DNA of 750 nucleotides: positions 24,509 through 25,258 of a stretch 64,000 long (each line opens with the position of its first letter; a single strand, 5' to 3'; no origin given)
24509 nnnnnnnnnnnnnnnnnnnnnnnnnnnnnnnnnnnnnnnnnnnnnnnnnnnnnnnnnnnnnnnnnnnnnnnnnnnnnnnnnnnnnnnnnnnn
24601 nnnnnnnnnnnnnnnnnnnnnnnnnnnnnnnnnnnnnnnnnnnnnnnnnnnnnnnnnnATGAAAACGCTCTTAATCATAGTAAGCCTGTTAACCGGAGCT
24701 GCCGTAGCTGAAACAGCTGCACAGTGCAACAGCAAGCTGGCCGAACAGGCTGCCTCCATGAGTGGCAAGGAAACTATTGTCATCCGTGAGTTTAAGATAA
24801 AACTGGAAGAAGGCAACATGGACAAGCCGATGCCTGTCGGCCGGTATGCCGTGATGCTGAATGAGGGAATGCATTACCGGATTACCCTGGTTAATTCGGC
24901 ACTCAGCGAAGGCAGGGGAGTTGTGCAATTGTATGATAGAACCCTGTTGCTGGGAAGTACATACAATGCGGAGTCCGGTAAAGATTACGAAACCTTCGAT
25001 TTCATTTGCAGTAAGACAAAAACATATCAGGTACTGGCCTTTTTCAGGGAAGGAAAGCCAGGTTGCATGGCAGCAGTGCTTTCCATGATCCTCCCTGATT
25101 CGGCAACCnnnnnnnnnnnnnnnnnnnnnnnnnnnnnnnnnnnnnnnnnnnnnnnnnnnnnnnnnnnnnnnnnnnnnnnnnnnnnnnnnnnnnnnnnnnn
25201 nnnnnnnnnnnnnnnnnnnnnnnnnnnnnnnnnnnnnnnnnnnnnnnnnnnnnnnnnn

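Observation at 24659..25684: Soluble protein carrying only the distal domains of the T9SS motor PorM/GldM, in the ECF operon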

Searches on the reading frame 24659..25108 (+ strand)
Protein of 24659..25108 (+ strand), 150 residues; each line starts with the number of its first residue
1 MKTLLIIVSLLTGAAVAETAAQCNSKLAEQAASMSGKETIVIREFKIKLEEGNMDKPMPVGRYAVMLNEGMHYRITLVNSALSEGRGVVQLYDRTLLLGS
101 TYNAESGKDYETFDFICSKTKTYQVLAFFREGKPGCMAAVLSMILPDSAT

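Call 35: find_homologous_proteins(query=A4, max_evalue=0.001)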
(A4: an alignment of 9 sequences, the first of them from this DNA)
Query A4 (9 sequences) (150 aa, profile of the alignment): 100 proteins with E <= 0.001 among 1359 candidates.
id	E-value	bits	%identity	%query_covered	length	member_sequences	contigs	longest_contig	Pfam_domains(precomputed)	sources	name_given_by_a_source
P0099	1.8e-56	208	31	96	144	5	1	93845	-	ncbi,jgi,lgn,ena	-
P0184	5.3e-56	207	44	93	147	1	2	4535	-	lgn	-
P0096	3.7e-54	201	33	96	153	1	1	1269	-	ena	-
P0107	4.2e-54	200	31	95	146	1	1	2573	-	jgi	jgi:hypothetical protein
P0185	2.0e-53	198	42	94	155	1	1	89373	-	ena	-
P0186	2.1e-53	198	41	96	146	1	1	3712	-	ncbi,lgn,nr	ncbi:MAG: hypothetical protein KJ607_01795 [Bacteroidetes bacterium]|nr:hypothetical protein [Bacter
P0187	4.5e-53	197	44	71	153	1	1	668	-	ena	-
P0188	7.7e-53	196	41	96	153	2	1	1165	-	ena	-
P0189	9.6e-53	196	38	96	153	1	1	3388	-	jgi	jgi:hypothetical protein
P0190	2.5e-52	195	43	83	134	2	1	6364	-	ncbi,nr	ncbi:MAG: hypothetical protein C0594_01905 [Marinilabiliales bacterium]|nr:MAG: hypothetical protein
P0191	4.2e-52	194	39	96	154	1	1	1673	-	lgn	-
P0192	5.4e-52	194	35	85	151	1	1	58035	-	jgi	jgi:hypothetical protein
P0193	5.4e-52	194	30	96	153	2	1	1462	-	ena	-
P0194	1.1e-51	193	40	94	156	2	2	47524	-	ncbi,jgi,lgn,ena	jgi:hypothetical protein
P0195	1.2e-51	192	41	96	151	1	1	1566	-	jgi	-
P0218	1.3e-47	179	36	95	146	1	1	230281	-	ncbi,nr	ncbi:MAG: hypothetical protein IPO21_08530 [Bacteroidales bacterium]|nr:hypothetical protein [Bacter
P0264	8.4e-13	66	-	-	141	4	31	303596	-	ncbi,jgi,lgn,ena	jgi:hypothetical protein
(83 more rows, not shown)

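Call 37: find_encoding_contigs(protein=P0218, flank=6000, max_places=2)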
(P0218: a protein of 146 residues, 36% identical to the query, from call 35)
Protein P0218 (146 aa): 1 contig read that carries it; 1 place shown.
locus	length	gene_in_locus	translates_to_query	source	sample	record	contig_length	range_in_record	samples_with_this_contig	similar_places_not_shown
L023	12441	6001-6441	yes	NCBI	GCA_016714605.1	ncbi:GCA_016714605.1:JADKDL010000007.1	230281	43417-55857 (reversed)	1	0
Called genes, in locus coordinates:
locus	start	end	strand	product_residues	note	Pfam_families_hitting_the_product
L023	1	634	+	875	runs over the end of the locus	PF13185:GAF_2, PF13188:PAS_8 (faint), PF13426:PAS_9, PF08447:PAS_3 (faint), PF00989:PAS (weak), PF08448:PAS_4 (weak), PF13426:PAS_9 (weak), PF07228:SpoIIE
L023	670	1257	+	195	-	PF19788:DUF6272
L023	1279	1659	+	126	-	PF09345:SiaC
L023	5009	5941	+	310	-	-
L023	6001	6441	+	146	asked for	-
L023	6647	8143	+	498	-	PF00682:HMGL-like, PF22617:HCS_D2, PF08502:LeuA_dimer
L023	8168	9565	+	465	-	PF00330:Aconitase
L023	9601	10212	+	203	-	PF00694:Aconitase_C, PF27512:LeuD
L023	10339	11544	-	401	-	PF00512:HisKA, PF02518:HATPase_c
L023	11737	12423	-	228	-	PF01569:PAP2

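Call 38: find_encoding_contigs(protein=P0264, flank=6000, max_places=2)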
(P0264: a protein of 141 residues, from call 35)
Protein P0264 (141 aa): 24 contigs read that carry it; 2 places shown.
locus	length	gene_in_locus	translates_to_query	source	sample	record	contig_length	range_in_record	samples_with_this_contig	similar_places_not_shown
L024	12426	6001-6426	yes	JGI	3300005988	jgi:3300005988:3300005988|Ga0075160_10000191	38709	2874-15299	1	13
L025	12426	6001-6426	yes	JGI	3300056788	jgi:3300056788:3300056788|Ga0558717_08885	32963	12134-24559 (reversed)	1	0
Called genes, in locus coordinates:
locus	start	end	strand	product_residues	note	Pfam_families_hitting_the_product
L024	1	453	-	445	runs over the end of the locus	PF03435:Sacchrp_dh_NADP, PF16653:Sacchrp_dh_C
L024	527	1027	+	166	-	PF08211:dCMP_cyt_deam_2, PF00383:dCMP_cyt_deam_1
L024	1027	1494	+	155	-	PF19788:DUF6272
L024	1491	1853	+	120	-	PF09345:SiaC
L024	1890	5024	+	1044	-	PF05099:TerB (faint), PF00005:ABC_tran, PF19055:ABC2_membrane_7 (weak), PF12698:ABC2_membrane_3 (weak), PF01061:ABC2_membrane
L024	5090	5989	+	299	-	-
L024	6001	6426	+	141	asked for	-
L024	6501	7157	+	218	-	PF02230:Abhydrolase_2, PF03959:FSH1 (weak)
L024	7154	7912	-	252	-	PF00106:adh_short, PF01370:Epimerase, PF08659:KR, PF23441:SDR, PF13460:NAD_binding_10 (weak), PF13561:adh_short_C2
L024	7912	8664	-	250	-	PF13568:OMP_b-brl_2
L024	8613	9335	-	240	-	PF01209:Ubie_methyltran, PF13489:Methyltransf_23 (weak), PF08241:Methyltransf_11, PF08242:Methyltransf_12, PF13649:Methyltransf_25, PF13847:Methyltransf_31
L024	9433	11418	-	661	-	PF07676:PD40 (faint), PF00691:OmpA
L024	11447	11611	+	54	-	-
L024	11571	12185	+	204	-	PF03193:RsgA_GTPase (weak), PF00350:Dynamin_N (faint), PF01926:MMR_HSR1, PF02421:FeoB_N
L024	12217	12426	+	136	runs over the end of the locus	PF18347:DUF5606, PF21186:DUF6852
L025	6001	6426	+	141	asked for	-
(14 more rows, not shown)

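Call 50: search_solved_structures(query=A4, max_evalue=10, show_alignments=0)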
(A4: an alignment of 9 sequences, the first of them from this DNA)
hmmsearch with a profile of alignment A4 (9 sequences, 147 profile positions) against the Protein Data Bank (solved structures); distinct sequences matched with E-value up to 10: 3.
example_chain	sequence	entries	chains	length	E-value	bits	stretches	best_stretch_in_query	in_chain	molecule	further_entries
9ly6_A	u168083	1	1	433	0.25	14.5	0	87-136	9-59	CD276 antigen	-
9ly5_C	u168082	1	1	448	0.28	14.4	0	87-136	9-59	CD276 antigen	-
1ji6_A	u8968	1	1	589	0.71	13.1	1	55-121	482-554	PESTICIDIAL CRYSTAL PROTEIN CRY3BB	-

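Call 62: search_protein_families(library=pfam, alignment_id=A4, max_evalue=1)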
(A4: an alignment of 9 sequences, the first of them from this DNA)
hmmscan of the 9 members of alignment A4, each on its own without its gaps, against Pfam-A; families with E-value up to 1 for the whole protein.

A. member 1, seq(150 aa): 0 families

B. families by the number of members that match (of 9 scanned): 5 families
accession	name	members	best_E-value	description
PF03831.20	YjdM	1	0.04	PhnA domain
PF13624.11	SurA_N_3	1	0.069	SurA-like N-terminal domain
PF25275.1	Golvesin_C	1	0.21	Golvesin C-terminal domain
PF09716.15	ETRAMP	1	0.44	Malarial early transcribed membrane protein (ETRAMP)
PF16729.10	DUF5067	1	0.58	Domain of unknown function (DUF5067)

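Call 90: search_protein_families(library=pfam, proteins=[L024:5090-5986:+], max_evalue=0.1)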
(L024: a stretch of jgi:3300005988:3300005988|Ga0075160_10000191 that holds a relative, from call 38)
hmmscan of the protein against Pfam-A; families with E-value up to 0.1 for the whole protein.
L024:5090-5986:+ (299 aa): 1 family
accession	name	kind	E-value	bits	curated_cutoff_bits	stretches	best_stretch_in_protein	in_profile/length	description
PF13851.11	GAS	-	0.032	14.1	32.3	0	159-262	10-118/200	Growth-arrest specific micro-tubule binding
